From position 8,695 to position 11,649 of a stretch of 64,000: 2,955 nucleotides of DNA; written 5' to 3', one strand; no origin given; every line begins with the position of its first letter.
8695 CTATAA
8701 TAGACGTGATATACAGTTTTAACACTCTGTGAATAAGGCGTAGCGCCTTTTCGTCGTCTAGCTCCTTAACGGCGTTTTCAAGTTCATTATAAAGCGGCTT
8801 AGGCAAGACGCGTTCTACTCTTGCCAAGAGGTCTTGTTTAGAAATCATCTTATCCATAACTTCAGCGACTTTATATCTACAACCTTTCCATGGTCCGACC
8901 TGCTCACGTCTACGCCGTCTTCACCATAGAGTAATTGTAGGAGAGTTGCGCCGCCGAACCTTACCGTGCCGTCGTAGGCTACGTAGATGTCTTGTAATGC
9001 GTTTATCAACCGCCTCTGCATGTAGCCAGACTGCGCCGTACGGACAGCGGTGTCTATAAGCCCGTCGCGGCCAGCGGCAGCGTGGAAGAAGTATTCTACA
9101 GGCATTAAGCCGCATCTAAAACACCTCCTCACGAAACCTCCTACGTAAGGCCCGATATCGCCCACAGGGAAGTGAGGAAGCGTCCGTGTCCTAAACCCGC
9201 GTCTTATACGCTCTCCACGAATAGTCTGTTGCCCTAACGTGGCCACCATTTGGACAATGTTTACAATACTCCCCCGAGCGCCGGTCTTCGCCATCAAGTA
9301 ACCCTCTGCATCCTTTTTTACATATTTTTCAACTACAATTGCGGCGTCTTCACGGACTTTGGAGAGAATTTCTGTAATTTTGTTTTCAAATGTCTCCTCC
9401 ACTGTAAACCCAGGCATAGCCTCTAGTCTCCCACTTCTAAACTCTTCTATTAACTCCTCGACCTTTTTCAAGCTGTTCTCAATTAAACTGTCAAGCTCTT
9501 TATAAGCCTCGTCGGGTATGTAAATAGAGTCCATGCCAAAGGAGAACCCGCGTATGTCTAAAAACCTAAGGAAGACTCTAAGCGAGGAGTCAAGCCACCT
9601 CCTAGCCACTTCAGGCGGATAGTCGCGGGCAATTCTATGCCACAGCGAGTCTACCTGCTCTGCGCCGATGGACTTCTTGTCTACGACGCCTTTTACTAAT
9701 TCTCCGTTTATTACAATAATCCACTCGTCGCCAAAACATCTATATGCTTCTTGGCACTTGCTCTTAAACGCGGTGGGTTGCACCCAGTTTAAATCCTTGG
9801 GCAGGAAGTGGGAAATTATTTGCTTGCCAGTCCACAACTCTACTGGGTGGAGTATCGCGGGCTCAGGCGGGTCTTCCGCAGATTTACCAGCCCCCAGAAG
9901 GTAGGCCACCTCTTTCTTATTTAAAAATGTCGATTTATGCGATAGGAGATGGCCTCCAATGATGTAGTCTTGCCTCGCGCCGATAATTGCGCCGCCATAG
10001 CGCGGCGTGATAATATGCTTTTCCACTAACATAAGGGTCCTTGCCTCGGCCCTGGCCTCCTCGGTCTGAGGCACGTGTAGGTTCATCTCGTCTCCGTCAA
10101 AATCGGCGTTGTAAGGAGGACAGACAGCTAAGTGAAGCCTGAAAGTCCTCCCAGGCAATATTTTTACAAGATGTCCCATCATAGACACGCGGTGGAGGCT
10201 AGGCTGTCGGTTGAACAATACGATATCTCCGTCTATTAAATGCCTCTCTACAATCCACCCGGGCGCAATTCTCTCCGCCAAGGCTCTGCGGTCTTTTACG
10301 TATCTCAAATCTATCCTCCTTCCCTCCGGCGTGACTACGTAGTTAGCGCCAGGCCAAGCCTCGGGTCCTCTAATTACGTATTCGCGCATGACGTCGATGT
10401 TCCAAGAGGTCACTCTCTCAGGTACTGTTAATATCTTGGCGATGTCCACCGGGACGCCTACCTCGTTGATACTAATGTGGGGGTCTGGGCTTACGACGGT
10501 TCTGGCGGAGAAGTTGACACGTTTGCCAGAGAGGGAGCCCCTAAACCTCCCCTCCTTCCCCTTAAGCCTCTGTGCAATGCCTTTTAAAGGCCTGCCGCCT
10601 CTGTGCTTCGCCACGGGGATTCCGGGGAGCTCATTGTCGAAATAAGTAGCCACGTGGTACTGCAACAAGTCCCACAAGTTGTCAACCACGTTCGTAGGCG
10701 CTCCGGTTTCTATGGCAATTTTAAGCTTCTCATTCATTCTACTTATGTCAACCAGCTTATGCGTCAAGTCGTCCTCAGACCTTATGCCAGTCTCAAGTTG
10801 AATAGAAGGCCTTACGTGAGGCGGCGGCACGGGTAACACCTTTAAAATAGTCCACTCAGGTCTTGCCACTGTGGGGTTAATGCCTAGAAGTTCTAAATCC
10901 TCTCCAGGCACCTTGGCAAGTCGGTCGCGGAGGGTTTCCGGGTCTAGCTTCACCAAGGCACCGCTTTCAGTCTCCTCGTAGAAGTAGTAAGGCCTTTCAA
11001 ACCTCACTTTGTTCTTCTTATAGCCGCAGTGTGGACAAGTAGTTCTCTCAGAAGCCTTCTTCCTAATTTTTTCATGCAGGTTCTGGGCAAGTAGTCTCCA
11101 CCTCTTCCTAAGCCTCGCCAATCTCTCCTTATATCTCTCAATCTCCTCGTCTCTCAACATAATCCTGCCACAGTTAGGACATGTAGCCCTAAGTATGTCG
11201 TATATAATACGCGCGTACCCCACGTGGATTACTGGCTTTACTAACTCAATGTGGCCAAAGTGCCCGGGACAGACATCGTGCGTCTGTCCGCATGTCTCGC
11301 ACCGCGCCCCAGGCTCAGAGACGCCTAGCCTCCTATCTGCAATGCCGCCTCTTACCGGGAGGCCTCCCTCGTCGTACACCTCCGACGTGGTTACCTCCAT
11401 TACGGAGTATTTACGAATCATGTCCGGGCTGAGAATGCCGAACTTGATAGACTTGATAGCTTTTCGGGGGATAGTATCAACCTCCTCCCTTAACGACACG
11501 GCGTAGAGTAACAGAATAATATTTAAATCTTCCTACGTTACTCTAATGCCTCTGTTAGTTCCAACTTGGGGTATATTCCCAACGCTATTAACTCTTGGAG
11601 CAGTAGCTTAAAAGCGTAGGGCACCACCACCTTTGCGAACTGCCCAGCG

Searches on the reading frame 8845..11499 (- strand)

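Call 66: search_protein_families(library=pfam, proteins=[window:8845-11499:-], max_evalue=0.00001)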
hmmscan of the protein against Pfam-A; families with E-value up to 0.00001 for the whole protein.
window:8845-11499:- (884 aa): 5 families
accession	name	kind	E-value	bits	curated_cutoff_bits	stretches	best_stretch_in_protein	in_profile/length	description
PF04997.17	RNA_pol_Rpb1_1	-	5.3e-95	318.8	39.7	1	13-323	2-312/312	RNA polymerase Rpb1, domain 1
PF00623.25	RNA_pol_Rpb1_2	-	1.7e-72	243.5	25.3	1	325-492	1-166/166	RNA polymerase Rpb1, domain 2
PF04983.23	RNA_pol_Rpb1_3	-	4.1e-37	128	28.9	1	495-657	1-160/162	RNA polymerase Rpb1, domain 3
PF05000.22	RNA_pol_Rpb1_4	-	6e-27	94.1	24.8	1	685-790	2-107/107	RNA polymerase Rpb1, domain 4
PF04998.22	RNA_pol_Rpb1_5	-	1.9e-25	90.2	28.5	1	797-862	1-66/267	RNA polymerase Rpb1, domain 5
